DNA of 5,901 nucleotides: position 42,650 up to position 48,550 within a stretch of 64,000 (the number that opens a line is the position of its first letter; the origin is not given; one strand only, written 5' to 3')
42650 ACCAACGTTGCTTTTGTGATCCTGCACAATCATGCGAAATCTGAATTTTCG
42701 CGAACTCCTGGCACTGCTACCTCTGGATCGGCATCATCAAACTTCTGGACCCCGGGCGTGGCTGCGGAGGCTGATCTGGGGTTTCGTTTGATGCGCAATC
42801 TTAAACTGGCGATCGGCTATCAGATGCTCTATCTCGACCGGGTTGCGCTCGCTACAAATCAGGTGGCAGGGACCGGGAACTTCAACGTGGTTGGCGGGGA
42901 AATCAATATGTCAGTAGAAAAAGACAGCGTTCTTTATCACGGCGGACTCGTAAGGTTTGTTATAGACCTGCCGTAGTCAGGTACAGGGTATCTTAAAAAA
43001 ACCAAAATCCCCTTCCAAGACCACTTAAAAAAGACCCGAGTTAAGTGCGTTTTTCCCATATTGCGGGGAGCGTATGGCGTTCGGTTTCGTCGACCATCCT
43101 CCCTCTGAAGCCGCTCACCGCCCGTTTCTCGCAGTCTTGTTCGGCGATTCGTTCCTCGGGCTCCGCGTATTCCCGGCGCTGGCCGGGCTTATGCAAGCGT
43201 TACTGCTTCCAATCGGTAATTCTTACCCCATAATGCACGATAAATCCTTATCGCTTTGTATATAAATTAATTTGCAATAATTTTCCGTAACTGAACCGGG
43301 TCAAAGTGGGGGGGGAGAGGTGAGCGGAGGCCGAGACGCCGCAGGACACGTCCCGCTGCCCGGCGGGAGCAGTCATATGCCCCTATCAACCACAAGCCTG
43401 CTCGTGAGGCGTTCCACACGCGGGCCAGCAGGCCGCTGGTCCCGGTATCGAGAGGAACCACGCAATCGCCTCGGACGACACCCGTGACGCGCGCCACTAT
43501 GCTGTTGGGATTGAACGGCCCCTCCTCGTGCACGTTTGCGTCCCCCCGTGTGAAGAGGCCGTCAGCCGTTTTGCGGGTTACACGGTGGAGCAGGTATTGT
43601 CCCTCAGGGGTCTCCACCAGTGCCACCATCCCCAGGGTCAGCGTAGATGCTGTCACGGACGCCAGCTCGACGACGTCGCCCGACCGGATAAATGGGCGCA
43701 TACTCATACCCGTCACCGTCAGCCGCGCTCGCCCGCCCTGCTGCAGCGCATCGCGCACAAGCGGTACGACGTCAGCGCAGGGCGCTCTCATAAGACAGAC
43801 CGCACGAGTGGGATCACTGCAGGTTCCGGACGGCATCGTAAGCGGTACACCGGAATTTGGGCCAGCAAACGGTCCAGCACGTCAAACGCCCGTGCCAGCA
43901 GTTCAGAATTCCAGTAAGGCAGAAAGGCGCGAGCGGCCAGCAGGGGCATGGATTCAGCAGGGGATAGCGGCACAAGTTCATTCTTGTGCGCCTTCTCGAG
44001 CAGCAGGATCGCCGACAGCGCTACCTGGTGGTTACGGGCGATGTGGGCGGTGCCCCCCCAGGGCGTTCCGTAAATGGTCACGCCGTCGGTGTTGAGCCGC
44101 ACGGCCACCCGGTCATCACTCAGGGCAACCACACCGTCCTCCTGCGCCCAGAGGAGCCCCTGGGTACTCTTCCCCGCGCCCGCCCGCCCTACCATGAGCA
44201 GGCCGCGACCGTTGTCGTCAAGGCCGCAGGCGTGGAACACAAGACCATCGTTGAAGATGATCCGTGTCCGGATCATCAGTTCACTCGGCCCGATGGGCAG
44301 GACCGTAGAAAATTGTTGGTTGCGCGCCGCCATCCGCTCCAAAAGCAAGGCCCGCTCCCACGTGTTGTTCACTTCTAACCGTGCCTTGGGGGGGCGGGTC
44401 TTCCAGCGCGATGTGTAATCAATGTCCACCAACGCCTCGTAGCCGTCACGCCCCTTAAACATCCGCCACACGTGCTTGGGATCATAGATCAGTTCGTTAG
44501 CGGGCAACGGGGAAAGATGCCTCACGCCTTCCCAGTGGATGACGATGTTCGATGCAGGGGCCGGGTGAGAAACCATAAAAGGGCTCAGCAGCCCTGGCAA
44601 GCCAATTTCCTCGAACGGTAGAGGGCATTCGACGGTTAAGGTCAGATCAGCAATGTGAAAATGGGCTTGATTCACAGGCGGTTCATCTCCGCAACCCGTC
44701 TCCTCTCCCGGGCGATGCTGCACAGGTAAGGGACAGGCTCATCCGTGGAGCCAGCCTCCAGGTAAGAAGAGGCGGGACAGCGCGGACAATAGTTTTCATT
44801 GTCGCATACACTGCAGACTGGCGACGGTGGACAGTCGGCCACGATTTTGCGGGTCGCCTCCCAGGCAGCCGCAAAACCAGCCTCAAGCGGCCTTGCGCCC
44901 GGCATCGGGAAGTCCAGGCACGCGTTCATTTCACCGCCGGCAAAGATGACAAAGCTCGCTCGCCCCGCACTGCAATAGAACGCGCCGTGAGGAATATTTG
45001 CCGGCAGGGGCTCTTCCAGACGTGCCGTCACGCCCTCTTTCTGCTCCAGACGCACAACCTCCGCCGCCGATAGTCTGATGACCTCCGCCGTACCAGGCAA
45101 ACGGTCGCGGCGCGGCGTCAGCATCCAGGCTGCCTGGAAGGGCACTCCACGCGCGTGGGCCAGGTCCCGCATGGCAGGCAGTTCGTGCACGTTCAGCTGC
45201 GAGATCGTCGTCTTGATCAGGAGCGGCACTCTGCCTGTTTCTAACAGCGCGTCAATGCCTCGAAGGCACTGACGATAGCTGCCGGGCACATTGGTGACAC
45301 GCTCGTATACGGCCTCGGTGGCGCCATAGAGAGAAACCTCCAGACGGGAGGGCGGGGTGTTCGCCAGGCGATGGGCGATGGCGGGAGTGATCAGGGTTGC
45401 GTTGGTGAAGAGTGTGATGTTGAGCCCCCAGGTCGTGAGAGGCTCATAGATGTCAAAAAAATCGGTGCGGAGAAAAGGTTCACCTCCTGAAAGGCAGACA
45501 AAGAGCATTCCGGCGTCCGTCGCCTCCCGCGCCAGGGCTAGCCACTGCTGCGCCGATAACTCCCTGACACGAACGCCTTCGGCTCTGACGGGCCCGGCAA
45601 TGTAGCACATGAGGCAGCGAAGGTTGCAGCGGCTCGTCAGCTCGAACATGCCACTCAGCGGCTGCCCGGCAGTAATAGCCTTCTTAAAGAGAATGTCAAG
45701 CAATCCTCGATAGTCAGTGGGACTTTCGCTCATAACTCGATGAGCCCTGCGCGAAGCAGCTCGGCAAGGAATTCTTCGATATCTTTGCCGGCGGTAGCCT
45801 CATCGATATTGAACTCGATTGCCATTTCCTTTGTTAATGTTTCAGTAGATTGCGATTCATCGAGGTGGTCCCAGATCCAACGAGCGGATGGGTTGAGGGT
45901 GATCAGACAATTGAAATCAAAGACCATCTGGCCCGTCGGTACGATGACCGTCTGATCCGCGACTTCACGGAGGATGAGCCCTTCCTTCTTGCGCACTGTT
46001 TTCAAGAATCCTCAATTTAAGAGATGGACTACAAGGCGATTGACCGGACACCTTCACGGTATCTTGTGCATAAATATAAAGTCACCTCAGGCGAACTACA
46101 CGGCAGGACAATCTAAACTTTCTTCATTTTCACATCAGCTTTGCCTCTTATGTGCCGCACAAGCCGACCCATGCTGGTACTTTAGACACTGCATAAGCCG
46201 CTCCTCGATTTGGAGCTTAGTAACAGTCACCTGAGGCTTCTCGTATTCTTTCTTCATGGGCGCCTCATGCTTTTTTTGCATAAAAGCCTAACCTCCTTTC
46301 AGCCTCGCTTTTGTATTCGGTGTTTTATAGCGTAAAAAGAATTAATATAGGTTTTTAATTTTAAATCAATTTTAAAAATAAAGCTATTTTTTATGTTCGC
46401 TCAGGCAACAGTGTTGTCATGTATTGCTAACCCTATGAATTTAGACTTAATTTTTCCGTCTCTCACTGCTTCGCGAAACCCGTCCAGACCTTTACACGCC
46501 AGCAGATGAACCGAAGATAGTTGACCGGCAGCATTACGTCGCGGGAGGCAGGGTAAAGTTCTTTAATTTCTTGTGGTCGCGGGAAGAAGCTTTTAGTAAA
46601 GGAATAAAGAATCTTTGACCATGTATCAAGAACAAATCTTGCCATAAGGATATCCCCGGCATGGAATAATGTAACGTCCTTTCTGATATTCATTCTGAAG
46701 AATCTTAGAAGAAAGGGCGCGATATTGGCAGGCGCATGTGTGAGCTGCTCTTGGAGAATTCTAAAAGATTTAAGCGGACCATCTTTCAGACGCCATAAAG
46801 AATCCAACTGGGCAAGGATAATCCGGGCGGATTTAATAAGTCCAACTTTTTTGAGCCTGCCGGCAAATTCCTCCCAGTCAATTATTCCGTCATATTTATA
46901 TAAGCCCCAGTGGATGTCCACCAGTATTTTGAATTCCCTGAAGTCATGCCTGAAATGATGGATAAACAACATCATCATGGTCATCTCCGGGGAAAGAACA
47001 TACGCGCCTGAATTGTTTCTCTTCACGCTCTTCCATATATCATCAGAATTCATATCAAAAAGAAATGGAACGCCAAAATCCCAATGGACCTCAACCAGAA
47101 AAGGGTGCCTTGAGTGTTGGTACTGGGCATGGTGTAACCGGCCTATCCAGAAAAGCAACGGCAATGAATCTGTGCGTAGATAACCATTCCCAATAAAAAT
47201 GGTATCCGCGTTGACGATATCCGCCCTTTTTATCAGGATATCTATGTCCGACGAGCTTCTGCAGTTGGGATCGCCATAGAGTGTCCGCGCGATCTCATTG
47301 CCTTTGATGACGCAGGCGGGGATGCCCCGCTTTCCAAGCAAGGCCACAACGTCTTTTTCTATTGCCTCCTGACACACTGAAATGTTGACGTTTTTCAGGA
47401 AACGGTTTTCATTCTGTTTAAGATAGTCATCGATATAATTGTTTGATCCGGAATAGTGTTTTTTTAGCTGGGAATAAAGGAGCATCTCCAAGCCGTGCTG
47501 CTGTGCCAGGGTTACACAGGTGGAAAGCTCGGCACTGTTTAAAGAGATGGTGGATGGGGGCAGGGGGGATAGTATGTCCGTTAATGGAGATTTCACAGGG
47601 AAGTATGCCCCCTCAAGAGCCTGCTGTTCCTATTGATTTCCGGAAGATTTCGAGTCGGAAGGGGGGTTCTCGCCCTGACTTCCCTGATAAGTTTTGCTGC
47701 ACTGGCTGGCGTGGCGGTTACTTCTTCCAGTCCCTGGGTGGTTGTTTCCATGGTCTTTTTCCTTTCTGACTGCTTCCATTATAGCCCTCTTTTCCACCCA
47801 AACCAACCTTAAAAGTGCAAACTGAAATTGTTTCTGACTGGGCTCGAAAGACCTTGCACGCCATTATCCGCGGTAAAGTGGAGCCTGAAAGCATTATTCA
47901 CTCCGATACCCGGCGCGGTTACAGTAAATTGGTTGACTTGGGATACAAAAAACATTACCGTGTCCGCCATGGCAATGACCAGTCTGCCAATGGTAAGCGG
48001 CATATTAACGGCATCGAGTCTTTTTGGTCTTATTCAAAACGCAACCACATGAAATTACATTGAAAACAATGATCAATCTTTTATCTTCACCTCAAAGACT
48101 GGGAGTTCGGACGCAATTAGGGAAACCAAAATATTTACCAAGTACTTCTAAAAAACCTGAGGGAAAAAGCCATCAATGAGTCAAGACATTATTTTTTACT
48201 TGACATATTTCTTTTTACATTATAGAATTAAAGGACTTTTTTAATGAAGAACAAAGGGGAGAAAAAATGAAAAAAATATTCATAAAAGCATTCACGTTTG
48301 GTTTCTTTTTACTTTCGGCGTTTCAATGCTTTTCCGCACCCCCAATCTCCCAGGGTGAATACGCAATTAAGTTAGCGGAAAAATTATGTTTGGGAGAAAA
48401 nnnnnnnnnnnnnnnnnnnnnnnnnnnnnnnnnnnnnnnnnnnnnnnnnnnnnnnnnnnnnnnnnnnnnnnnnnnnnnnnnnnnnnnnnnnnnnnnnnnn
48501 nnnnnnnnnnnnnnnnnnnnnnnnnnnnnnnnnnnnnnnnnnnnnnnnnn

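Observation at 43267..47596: Compact RiPP-like operon: 48-aa precursor, PqqD, rSAM/SPASM, HPr-kinase-like protein and S26 peptidase, with an upstream nucleotidyltransferase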

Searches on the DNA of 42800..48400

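Call 66: search_rna_families(source=window, start=42800, end=48400, threshold=evalue, max_evalue=0.1)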
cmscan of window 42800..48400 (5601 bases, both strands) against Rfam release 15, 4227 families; matches with E-value up to 0.1: 1.
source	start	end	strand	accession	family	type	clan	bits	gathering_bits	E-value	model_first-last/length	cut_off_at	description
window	48076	48176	-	RF02041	HOTTIP_2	Gene; lncRNA;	-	16.4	80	0.044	1-374/374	no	HOXA transcript at the distal tip, conserved region 2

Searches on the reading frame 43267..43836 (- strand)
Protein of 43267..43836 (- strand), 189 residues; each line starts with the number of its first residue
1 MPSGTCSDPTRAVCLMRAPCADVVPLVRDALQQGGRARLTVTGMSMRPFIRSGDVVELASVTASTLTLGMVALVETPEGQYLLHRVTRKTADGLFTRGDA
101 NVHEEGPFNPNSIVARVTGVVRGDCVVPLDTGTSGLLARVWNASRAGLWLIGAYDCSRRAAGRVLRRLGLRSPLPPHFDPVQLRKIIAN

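Call 3: search_protein_families(library=pfam, proteins=[window:43267-43836:-], max_evalue=0.01)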
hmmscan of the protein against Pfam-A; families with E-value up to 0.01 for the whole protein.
window:43267-43836:- (189 aa): 0 families

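Call 4: search_protein_families(library=ncbifam, proteins=[window:43267-43836:-], max_evalue=0.01)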
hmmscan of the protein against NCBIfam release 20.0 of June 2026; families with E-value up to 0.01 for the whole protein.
window:43267-43836:- (189 aa): 2 families
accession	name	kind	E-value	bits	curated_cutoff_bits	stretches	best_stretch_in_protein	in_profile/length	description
TIGR02228.1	sigpep_I_arch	equivalog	2.3e-09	37.3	51.85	1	34-120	29-121/158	signal peptidase I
TIGR02754.1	sod_Ni_protease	equivalog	0.0013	19.2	63.25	1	40-101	2-67/90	nickel-type superoxide dismutase maturation protease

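Call 32: search_solved_structures(query=window:43267-43791:-, max_evalue=1, show_alignments=2)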
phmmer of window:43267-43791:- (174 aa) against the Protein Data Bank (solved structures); distinct sequences matched with E-value up to 1: 0.

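Call 39: search_solved_structures(query=A3, max_evalue=1, show_alignments=2)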
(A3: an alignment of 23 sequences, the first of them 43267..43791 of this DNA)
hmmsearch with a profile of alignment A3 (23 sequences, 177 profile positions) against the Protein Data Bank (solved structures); distinct sequences matched with E-value up to 1: 12.
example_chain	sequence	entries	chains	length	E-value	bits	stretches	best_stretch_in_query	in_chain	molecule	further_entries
7p2q_A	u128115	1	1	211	0.00026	23.4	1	49-108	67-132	Signal peptidase complex catalytic subunit SEC11C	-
7p2p_A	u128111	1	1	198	0.0091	18.4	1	49-107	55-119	Signal peptidase complex catalytic subunit SEC11A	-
4wvh_A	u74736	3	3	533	0.015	17.7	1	45-100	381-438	Maltose-binding periplasmic protein,Signal peptidase IB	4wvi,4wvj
9rjb_A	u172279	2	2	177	0.066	15.6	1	50-107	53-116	Signal peptidase complex catalytic subunit SEC11A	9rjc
4nv4_A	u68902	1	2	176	0.13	14.6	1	46-97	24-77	Signal peptidase I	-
4wvg_A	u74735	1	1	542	0.2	14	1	45-100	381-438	Maltose-binding periplasmic protein,Signal peptidase IB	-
7om2_A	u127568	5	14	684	0.62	12.4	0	96-169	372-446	RNA-dependent RNA polymerase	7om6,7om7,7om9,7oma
6a2r_A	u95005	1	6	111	0.63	12.4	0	26-86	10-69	LexA repressor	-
4xha_A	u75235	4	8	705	0.65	12.3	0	96-169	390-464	RNA-dependent RNA polymerase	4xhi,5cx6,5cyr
6a2q_A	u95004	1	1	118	0.68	12.3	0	26-86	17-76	LexA repressor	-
6a2t_A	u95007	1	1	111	0.69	12.3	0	26-85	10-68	LexA repressor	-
4me8_A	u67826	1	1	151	0.82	12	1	46-100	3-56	Signal peptidase I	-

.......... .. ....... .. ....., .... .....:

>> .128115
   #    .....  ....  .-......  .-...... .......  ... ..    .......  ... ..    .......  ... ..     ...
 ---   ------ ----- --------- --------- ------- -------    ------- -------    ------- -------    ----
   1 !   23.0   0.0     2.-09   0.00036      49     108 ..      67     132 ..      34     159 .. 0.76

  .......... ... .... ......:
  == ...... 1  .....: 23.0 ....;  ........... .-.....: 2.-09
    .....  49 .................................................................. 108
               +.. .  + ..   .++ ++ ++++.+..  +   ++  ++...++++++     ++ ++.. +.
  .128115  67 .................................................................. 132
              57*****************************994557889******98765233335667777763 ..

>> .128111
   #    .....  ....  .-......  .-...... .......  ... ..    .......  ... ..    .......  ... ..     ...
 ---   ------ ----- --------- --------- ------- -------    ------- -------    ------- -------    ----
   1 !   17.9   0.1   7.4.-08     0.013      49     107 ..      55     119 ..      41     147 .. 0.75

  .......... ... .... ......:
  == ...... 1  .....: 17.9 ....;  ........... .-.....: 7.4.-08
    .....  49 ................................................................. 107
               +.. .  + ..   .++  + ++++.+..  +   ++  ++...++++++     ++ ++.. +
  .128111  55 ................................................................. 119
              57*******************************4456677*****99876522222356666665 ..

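Call 40: search_protein_families(library=pfam, alignment_id=A3, max_evalue=0.01)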
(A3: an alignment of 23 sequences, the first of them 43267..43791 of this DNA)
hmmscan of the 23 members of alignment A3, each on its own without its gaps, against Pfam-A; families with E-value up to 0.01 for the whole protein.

A. member 1, window:43267-43791:- (174 aa): 0 families

B. families by the number of members that match (of 23 scanned): 2 families
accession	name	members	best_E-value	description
PF00717.28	Peptidase_S24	19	1.3e-06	Peptidase S24-like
PF10502.14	Peptidase_S26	1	0.0036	Signal peptidase, peptidase S26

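Call 69: search_protein_families(library=padloc, proteins=[window:43267-43791:-], max_evalue=0.001)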
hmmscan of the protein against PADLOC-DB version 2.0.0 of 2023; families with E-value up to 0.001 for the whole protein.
window:43267-43791:- (174 aa): 0 families

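Call 77: search_protein_families(library=phrogs, proteins=[window:43267-43791:-], max_evalue=0.001)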
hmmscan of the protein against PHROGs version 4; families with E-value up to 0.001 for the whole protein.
window:43267-43791:- (174 aa): 0 families
